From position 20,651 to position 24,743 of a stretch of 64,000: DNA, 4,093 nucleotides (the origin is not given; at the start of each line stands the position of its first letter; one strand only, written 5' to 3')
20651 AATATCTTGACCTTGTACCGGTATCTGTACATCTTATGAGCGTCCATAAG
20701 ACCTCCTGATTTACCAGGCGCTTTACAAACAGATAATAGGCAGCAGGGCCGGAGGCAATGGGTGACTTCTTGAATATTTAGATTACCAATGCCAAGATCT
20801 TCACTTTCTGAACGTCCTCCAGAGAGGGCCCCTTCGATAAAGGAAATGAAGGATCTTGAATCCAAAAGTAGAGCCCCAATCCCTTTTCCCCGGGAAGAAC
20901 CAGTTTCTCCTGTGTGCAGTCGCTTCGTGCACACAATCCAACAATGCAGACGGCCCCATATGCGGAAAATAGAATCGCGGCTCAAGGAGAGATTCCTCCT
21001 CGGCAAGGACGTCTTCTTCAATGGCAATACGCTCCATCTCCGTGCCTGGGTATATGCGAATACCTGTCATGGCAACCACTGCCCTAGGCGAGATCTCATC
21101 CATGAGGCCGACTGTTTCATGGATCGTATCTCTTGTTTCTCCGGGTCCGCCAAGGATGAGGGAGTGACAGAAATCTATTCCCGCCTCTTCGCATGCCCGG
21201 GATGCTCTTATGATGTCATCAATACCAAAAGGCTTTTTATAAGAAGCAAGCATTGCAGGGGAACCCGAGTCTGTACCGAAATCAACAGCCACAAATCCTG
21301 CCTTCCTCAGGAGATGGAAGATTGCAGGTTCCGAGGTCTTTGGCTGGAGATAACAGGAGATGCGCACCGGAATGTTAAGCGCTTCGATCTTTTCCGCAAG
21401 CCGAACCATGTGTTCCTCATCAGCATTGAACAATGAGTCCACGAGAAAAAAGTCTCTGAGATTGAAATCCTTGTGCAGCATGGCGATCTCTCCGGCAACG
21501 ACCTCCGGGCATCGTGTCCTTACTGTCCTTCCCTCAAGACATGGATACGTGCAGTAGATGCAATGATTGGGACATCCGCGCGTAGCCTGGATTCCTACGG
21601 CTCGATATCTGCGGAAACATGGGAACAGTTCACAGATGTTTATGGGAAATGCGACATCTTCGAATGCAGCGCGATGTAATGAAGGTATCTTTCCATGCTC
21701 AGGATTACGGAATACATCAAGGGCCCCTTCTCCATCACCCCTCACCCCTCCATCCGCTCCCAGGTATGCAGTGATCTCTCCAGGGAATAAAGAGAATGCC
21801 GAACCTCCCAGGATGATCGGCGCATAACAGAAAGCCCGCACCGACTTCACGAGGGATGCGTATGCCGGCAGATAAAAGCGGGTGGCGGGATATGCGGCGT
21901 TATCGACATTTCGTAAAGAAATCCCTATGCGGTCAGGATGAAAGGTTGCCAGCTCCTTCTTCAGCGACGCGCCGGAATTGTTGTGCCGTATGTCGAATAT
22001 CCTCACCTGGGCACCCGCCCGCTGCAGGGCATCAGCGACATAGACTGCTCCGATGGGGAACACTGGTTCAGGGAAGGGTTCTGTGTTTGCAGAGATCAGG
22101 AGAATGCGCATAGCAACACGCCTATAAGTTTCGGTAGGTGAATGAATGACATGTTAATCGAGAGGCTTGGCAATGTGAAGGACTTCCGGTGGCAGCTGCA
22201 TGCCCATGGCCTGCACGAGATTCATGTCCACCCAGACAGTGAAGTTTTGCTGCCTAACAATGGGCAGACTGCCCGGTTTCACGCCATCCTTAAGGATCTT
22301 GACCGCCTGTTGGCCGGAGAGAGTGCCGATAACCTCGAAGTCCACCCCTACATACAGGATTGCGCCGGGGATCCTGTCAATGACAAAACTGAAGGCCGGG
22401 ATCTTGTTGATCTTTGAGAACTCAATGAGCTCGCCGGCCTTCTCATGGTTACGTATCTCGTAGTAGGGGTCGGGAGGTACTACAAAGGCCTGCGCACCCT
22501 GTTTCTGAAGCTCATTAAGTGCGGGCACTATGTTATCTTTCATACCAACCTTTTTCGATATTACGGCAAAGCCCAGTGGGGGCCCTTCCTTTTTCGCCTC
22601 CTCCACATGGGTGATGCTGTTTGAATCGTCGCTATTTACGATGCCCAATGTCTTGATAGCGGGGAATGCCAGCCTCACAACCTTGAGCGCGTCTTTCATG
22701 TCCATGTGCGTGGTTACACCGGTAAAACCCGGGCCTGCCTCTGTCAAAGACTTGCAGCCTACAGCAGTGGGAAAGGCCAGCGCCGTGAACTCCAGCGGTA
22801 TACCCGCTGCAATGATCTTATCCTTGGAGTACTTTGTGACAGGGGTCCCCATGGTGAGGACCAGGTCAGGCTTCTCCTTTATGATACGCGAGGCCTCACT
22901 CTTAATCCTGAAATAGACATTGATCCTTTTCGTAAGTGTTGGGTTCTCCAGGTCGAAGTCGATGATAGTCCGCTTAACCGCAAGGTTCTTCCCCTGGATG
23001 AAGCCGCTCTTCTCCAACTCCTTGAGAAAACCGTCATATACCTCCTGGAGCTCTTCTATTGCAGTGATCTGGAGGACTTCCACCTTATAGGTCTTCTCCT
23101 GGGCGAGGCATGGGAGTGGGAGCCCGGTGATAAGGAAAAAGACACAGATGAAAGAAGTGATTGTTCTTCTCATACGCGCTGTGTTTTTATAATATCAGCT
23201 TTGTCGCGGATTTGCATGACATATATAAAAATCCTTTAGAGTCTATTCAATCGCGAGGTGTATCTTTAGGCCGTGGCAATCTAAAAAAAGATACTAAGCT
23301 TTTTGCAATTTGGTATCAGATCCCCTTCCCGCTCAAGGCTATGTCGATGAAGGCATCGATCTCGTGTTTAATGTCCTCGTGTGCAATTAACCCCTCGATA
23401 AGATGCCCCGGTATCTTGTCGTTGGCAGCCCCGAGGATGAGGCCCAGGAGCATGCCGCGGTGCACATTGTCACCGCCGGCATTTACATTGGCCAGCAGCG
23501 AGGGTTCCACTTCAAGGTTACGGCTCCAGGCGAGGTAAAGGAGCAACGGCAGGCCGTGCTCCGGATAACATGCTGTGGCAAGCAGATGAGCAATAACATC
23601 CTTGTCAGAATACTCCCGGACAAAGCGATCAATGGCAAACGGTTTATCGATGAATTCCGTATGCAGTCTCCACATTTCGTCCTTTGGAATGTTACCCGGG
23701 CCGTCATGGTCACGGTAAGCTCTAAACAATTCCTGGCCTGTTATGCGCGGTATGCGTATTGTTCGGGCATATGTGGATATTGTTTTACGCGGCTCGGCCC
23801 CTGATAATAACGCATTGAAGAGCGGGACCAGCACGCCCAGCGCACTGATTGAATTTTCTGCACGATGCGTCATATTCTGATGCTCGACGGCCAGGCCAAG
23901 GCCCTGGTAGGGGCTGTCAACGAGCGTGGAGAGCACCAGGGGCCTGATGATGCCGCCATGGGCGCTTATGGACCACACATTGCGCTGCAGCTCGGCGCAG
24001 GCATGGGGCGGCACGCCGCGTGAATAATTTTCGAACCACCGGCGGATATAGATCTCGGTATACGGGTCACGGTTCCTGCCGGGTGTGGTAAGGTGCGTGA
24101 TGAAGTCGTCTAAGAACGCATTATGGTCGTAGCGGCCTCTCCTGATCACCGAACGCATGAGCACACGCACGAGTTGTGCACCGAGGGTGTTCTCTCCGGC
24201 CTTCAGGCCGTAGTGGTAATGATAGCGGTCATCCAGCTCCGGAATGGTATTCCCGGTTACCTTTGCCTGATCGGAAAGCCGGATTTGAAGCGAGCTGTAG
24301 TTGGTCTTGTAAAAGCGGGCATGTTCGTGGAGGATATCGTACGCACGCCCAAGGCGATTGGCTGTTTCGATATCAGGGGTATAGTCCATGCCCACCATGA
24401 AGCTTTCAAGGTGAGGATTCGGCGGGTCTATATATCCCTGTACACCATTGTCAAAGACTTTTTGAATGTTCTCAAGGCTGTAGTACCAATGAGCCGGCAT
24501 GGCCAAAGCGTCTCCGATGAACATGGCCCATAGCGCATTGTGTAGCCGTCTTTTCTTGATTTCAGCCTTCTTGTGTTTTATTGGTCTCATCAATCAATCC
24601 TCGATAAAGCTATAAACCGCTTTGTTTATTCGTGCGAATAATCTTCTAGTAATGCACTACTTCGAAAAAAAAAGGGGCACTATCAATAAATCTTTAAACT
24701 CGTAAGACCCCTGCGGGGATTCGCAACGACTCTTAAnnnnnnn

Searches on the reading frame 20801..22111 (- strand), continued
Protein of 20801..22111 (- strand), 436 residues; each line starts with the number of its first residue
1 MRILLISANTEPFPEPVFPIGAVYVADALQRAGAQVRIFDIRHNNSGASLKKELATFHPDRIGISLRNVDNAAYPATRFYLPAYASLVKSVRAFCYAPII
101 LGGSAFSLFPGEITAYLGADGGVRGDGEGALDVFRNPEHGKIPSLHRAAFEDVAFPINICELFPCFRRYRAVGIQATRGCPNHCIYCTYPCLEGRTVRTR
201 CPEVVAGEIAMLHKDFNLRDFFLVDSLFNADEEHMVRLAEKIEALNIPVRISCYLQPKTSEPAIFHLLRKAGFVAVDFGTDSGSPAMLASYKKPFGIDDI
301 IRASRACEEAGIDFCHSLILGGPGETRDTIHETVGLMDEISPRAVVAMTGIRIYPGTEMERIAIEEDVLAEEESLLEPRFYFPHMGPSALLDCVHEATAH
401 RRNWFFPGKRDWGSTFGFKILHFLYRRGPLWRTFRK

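Call 42: search_protein_families(library=ncbifam, proteins=[L001:6001-7302:+, L004:6001-7308:+, L013:2788-4092:+, L015:1190-2488:+, L020:6001-7311:+, L027:6001-7344:+, L042:6001-7353:+, L046:3472-4842:+, L052:6001-7347:+, L065:6001-7347:+], max_evalue=1e-40)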
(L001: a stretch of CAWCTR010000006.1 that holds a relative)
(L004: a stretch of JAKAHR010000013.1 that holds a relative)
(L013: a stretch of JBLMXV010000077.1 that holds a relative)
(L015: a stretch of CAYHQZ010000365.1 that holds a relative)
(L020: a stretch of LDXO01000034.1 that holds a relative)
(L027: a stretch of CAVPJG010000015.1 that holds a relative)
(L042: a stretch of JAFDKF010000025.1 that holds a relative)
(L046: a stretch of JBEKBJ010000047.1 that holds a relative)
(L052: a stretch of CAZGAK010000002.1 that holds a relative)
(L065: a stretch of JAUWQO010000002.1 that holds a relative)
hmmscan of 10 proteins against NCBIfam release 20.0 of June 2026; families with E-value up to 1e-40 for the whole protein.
L001:6001-7302:+ (434 aa): 2 families
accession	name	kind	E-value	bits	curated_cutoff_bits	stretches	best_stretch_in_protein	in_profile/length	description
TIGR04072.2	rSAM_ladder_B12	equivalog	1.5e-101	340.2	360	1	2-431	1-438/443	lipid biosynthesis B12-binding/radical SAM protein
TIGR04385.1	B12_rSAM_cofa1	equivalog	6.4e-52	177.2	450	0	170-385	194-416/438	B12 lower ligand biosynthesis radical SAM protein BzaD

L004:6001-7308:+ (436 aa): 2 families
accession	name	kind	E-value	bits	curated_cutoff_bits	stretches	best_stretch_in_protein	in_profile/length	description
TIGR04072.2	rSAM_ladder_B12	equivalog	1.1e-99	334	360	1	2-410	1-420/443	lipid biosynthesis B12-binding/radical SAM protein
TIGR04385.1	B12_rSAM_cofa1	equivalog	4.4e-53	181.1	450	0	170-384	194-415/438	B12 lower ligand biosynthesis radical SAM protein BzaD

L013:2788-4092:+ (435 aa): 2 families
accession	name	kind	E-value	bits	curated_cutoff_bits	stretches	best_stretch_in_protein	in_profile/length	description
TIGR04072.2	rSAM_ladder_B12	equivalog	4.5e-108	361.7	360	1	2-433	1-441/443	lipid biosynthesis B12-binding/radical SAM protein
TIGR04385.1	B12_rSAM_cofa1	equivalog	1e-59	203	450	0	168-383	192-415/438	B12 lower ligand biosynthesis radical SAM protein BzaD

L015:1190-2488:+ (433 aa): 2 families
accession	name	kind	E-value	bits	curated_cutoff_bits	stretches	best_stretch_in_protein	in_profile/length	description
TIGR04072.2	rSAM_ladder_B12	equivalog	7e-101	338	360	1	1-429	3-438/443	lipid biosynthesis B12-binding/radical SAM protein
TIGR04385.1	B12_rSAM_cofa1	equivalog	4e-61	207.6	450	1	168-403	194-434/438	B12 lower ligand biosynthesis radical SAM protein BzaD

L020:6001-7311:+ (437 aa): 2 families
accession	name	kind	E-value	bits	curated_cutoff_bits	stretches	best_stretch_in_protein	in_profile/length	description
TIGR04072.2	rSAM_ladder_B12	equivalog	2.4e-99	333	360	1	2-409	1-418/443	lipid biosynthesis B12-binding/radical SAM protein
TIGR04385.1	B12_rSAM_cofa1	equivalog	5e-55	187.5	450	0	167-385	189-415/438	B12 lower ligand biosynthesis radical SAM protein BzaD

L027:6001-7344:+ (448 aa): 2 families
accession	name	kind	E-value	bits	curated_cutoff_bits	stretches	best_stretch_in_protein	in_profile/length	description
TIGR04072.2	rSAM_ladder_B12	equivalog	5e-87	292.4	360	1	1-446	1-439/443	lipid biosynthesis B12-binding/radical SAM protein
TIGR04385.1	B12_rSAM_cofa1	equivalog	3.8e-49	168.1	450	0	172-391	194-413/438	B12 lower ligand biosynthesis radical SAM protein BzaD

L042:6001-7353:+ (451 aa): 3 families
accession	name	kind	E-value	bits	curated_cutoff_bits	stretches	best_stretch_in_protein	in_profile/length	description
TIGR04072.2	rSAM_ladder_B12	equivalog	1.7e-115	386.2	360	1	2-451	1-438/443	lipid biosynthesis B12-binding/radical SAM protein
TIGR04385.1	B12_rSAM_cofa1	equivalog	1.4e-62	212.3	450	1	10-418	11-429/438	B12 lower ligand biosynthesis radical SAM protein BzaD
TIGR04428.1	B12_rSAM_trp_MT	equivalog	1.4e-49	168.9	500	0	179-384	203-423/558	tryptophan 2-C-methyltransferase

L046:3472-4842:+ (457 aa): 3 families
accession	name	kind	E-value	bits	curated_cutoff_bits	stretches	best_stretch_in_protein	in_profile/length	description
TIGR04072.2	rSAM_ladder_B12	equivalog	4.4e-116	388.1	360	1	2-454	1-439/443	lipid biosynthesis B12-binding/radical SAM protein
TIGR04385.1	B12_rSAM_cofa1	equivalog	1.2e-65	222.4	450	1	3-407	2-415/438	B12 lower ligand biosynthesis radical SAM protein BzaD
TIGR04428.1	B12_rSAM_trp_MT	equivalog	3.9e-53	180.7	500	0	180-382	203-418/558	tryptophan 2-C-methyltransferase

L052:6001-7347:+ (449 aa): 4 families
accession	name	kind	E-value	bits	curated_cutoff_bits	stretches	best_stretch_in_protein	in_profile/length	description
TIGR04072.2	rSAM_ladder_B12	equivalog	3.8e-118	394.9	360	1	2-447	1-440/443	lipid biosynthesis B12-binding/radical SAM protein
TIGR04385.1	B12_rSAM_cofa1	equivalog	4.7e-66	223.8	450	1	8-396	8-413/438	B12 lower ligand biosynthesis radical SAM protein BzaD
TIGR04428.1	B12_rSAM_trp_MT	equivalog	1.5e-58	198.6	500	0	175-375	205-419/558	tryptophan 2-C-methyltransferase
TIGR04479.1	bcpD_PhpK_rSAM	subfamily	3.4e-43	147.8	600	1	22-357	75-412/504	PhpK family radical SAM P-methyltransferase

L065:6001-7347:+ (449 aa): 4 families
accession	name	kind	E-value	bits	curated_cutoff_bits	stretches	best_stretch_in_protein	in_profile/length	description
TIGR04072.2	rSAM_ladder_B12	equivalog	2.6e-121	405.4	360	1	2-447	1-440/443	lipid biosynthesis B12-binding/radical SAM protein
TIGR04385.1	B12_rSAM_cofa1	equivalog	1.4e-65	222.3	450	1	9-396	9-413/438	B12 lower ligand biosynthesis radical SAM protein BzaD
TIGR04428.1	B12_rSAM_trp_MT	equivalog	1.3e-58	198.8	500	0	175-375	205-419/558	tryptophan 2-C-methyltransferase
TIGR04479.1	bcpD_PhpK_rSAM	subfamily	5.3e-43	147.1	600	1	19-357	72-412/504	PhpK family radical SAM P-methyltransferase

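Call 43: search_protein_families(library=pfam, proteins=[L013:1399-2709:+, L013:4129-4380:+, L013:4568-4891:+, L013:4980-5306:+, L013:5583-6776:+, L015:1-1100:+, L082:5268-5690:+, L081:10579-10755:-, L001:7344-8219:-, L001:8221-9387:-], max_evalue=0.001)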
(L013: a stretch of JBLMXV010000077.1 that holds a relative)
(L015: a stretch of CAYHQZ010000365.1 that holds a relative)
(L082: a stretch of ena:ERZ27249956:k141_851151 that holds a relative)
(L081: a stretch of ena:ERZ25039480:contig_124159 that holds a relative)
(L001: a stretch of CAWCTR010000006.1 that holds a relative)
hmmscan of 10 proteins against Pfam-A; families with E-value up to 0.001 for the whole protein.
L013:1399-2709:+ (436 aa): 3 families
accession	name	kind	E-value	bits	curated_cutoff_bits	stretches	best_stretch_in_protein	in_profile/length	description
PF00109.32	ketoacyl-synt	-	1.6e-39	136.4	20.8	1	10-265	2-252/252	Beta-ketoacyl synthase, N-terminal domain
PF02801.28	Ketoacyl-synt_C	-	2.7e-34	118.1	20.8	1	273-387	1-118/119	Beta-ketoacyl synthase, C-terminal domain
PF00108.29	Thiolase_N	-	0.00046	20.1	26.4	1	176-212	79-115/260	Thiolase, N-terminal domain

L013:4129-4380:+ (83 aa): 0 families

L013:4568-4891:+ (107 aa): 0 families

L013:4980-5306:+ (108 aa): 0 families

L013:5583-6776:+ (397 aa): 1 family
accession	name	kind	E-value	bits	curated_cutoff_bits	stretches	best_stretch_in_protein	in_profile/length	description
PF02417.20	Chromate_transp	-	3.3e-80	268.4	28.6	2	23-184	2-165/166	Chromate transporter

L015:1-1100:+ (366 aa): 3 families
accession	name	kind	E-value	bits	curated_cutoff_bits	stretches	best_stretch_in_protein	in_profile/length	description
PF12706.13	Lactamase_B_2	-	1.1e-22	81.1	27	1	148-337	5-200/200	Beta-lactamase superfamily domain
PF13483.12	Lactamase_B_3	-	3.2e-20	73.2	24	1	128-336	2-160/160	Beta-lactamase superfamily domain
PF00753.33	Lactamase_B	-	1.3e-06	28.9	22.7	1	162-298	36-161/196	Metallo-beta-lactamase superfamily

L082:5268-5690:+ (140 aa): 0 families

L081:10579-10755:- (58 aa): 0 families

L001:7344-8219:- (291 aa): 2 families
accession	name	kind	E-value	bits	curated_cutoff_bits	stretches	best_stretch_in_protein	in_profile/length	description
PF02882.25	THF_DHG_CYH_C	-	1.8e-69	232.6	27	1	130-287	1-159/160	Tetrahydrofolate dehydrogenase/cyclohydrolase, NAD(P)-binding domain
PF00763.28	THF_DHG_CYH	-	1.4e-38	132.1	32.8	1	12-127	1-115/115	Tetrahydrofolate dehydrogenase/cyclohydrolase, catalytic domain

L001:8221-9387:- (388 aa): 0 families

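Call 64: predict_structure(alignment_id=A1)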
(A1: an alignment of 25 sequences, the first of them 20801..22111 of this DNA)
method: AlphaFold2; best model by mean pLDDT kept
length: 436 residues; sequences in the alignment: 25
mean_pLDDT: 86.1   pTM: 0.87
mean pLDDT of the five models: 86.1, 84.5, 83.1, 83.0, 82.2
residues with pLDDT >= 90: 229; 70-90: 155; 50-70: 45; < 50: 7
segments of 3 or more residues with pLDDT < 50: 69-73
pLDDT, mean of each block of 10 residues (from residue 1): 88 69 86 91 83 95 74 54 90 94 82 91 73 68 61 80 89 86 83 80 94 93 88 96 97 93 97 95 95 95 98 94 94 97 91 90 94 88 92 92 80 66 75 77
secondary structure, 60 per line:
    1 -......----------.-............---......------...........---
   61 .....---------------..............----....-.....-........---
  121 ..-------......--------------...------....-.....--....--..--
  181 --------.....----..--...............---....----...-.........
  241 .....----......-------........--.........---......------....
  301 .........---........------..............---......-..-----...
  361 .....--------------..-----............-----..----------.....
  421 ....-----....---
elements in order: E2-7 H20-31 E35-40 H47-57 E61-65 H81-94 E99-102 H104-108 H110-117 H130-135 H159-162 H164-168 E171-174 H189-193 H202-216 E220-223 H232-245 E250-255 H263-270 E273-281 H285-290 H297-309 E313-320 H327-340 E344-349 H358-365 H387-398 H416-424 H430-433

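Call 67: fold_search(model_id=the predicted structure, library=pdb)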
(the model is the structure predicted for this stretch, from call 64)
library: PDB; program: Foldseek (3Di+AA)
matches with E <= 10: 1864; with E <= 0.001: 167
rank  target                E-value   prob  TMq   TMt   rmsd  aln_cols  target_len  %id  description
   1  6wte_B                2.1e-26  1.00  0.79  0.66   7.6       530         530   20  Structure of radical S-adenosylmethionine methyltransferase, TsrM, from Kitasatospora setae with cobalamin and [4Fe-4S (released 2020-12-23)
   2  6wte_A                5.0e-26  1.00  0.82  0.64   5.0       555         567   19  Structure of radical S-adenosylmethionine methyltransferase, TsrM, from Kitasatospora setae with cobalamin and [4Fe-4S (released 2020-12-23)
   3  6wtf_B                9.5e-26  1.00  0.80  0.66   7.2       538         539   20  Structure of radical S-adenosylmethionine methyltransferase, TsrM, from Kitasatospora setae with tryptophan substrate  (released 2020-12-23)
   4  6wtf_A                1.5e-25  1.00  0.82  0.67   4.5       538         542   20  Structure of radical S-adenosylmethionine methyltransferase, TsrM, from Kitasatospora setae with tryptophan substrate  (released 2020-12-23)
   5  9ccb                  6.1e-19  1.00  0.63  0.66   8.3       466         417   19  X-ray crystal structure of methyl-coenzyme M reductase glutamine methylase (MgmA) from Methanothermobacter marburgensis  (released 2025-01-01)
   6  6fd2_A                1.0e-17  1.00  0.67  0.64   5.9       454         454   18  Radical SAM 1,2-diol dehydratase AprD4 in complex with its substrate paromamine (released 2018-01-17)
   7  6fd2_B                3.8e-17  1.00  0.66  0.64   6.7       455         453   17  Radical SAM 1,2-diol dehydratase AprD4 in complex with its substrate paromamine (released 2018-01-17)
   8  5ul3                  1.3e-16  1.00  0.67  0.42   5.2       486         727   15  Structure of Cobalamin-dependent S-adenosylmethionine radical enzyme OxsB with aqua-cobalamin bound (released 2017-04-19)
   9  5ul4                  2.3e-16  1.00  0.69  0.44   5.2       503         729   15  Structure of Cobalamin-dependent S-adenosylmethionine radical enzyme OxsB with aqua-cobalamin and S-adenosylmethionine b (released 2017-04-19)
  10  5ul2                  3.2e-16  1.00  0.67  0.42   5.1       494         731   15  Structure of Apo, SeMet-labeled Cobalamin-dependent S-adenosylmethionine radical enzyme OxsB (released 2017-04-19)
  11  9n1b                  4.6e-15  1.00  0.59  0.43   8.0       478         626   18  Crystal structure of CysS from Corallococcus sp. CA054B with 5'-deoxyadenosine, methionine, and pantetheinylated 3-metho (released 2026-01-28)
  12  7kdx_B                5.8e-15  1.00  0.61  0.42   7.6       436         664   17  Crystal structure of Streptomyces tokunonesis TokK with hydroxycobalamin, 5'-deoxyadenosine, and methionine (released 2022-01-12)
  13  9n1d                  9.2e-15  1.00  0.61  0.44   5.7       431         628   17  Crystal structure of CysS from Corallococcus sp. CA054B with 5'-deoxyadenosine and methionine bound (released 2026-01-28)
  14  7kdy_A                4.1e-14  1.00  0.63  0.44   7.0       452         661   18  Crystal structure of Streptomyces tokunonesis TokK with hydroxycobalamin, 5'-deoxyadenosine, methionine, and (2R)-pant (released 2022-01-12)
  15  9a6d_A                6.5e-14  1.00  0.60  0.58   6.6       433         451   15  Integrative model of MTAB-YVFG by crosslinking MS and deep learning (released 2024-09-18)
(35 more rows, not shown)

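Call 78: search_protein_families(library=padloc, proteins=[window:20801-22111:-, L082:5268-5690:+, L081:9440-10582:-, L081:10579-10755:-], max_evalue=0.001)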
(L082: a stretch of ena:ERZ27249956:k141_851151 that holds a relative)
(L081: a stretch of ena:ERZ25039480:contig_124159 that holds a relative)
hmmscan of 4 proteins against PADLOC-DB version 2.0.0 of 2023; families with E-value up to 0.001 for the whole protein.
window:20801-22111:- (436 aa): 1 family
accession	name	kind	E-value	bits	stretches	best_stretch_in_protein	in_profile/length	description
PDLC04689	PDC-M51A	-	6e-11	39.8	1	15-341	19-353/420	-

L082:5268-5690:+ (140 aa): 0 families

L081:9440-10582:- (380 aa): 0 families

L081:10579-10755:- (58 aa): 0 families

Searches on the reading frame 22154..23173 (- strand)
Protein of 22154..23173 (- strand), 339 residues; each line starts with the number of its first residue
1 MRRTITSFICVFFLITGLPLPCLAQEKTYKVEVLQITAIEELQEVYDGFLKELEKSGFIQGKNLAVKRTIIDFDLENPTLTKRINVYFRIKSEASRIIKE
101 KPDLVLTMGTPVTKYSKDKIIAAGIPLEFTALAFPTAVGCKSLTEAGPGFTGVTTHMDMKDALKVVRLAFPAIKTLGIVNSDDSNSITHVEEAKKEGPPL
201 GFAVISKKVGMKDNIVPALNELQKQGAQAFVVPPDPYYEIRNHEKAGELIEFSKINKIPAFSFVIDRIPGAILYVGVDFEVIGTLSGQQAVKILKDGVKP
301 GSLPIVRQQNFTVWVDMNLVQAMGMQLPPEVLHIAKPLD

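Call 5: search_protein_families(library=pfam, proteins=[window:22154-23173:-], max_evalue=0.01)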
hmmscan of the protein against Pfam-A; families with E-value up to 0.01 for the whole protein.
window:22154-23173:- (339 aa): 1 family
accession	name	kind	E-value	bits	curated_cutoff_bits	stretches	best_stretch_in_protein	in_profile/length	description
PF04392.18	ABC_sub_bind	-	5.2e-24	85.4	25.9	1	30-335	1-289/293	ABC transporter substrate binding protein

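Call 6: search_protein_families(library=ncbifam, proteins=[window:22154-23173:-], max_evalue=0.01)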
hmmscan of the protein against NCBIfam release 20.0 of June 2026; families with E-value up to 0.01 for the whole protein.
window:22154-23173:- (339 aa): 1 family
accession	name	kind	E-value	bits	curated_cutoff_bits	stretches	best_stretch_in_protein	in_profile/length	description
NF041285.1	ABC_SBP_TrpX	equivalog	1.1e-23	83.9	390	1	25-335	27-321/322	tryptophan ABC transporter substrate-binding protein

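Call 43: search_protein_families(library=pfam, proteins=[L082:5268-5690:+], max_evalue=0.001)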
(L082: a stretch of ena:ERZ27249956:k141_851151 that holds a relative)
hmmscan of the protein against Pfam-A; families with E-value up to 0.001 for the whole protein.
L082:5268-5690:+ (140 aa): 0 families

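Call 78: search_protein_families(library=padloc, proteins=[window:22154-23173:-, L082:5268-5690:+], max_evalue=0.001)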
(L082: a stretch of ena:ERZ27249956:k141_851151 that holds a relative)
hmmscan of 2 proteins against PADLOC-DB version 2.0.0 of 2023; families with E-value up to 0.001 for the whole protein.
window:22154-23173:- (339 aa): 0 families

L082:5268-5690:+ (140 aa): 0 families

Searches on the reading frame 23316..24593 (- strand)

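Call 5: search_protein_families(library=pfam, proteins=[window:23316-24593:-], max_evalue=0.01)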
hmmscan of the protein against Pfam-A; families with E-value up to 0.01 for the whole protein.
window:23316-24593:- (425 aa): 1 family
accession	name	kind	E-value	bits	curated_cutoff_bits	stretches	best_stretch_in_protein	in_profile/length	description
PF03747.19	ADP_ribosyl_GH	-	2.6e-28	100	26.2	1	20-394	2-284/287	ADP-ribosylglycohydrolase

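Call 6: search_protein_families(library=ncbifam, proteins=[window:23316-24593:-], max_evalue=0.01)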
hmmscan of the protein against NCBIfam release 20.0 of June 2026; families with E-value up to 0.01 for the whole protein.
window:23316-24593:- (425 aa): 1 family
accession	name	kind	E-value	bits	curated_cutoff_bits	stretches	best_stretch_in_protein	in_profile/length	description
TIGR02662.1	dinitro_DRAG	equivalog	0.00093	18.5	337.05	0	359-417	222-280/287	ADP-ribosyl-[dinitrogen reductase] hydrolase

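Call 78: search_protein_families(library=padloc, proteins=[window:23316-24593:-], max_evalue=0.001)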
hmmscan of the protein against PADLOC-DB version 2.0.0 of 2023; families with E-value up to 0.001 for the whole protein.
window:23316-24593:- (425 aa): 0 families
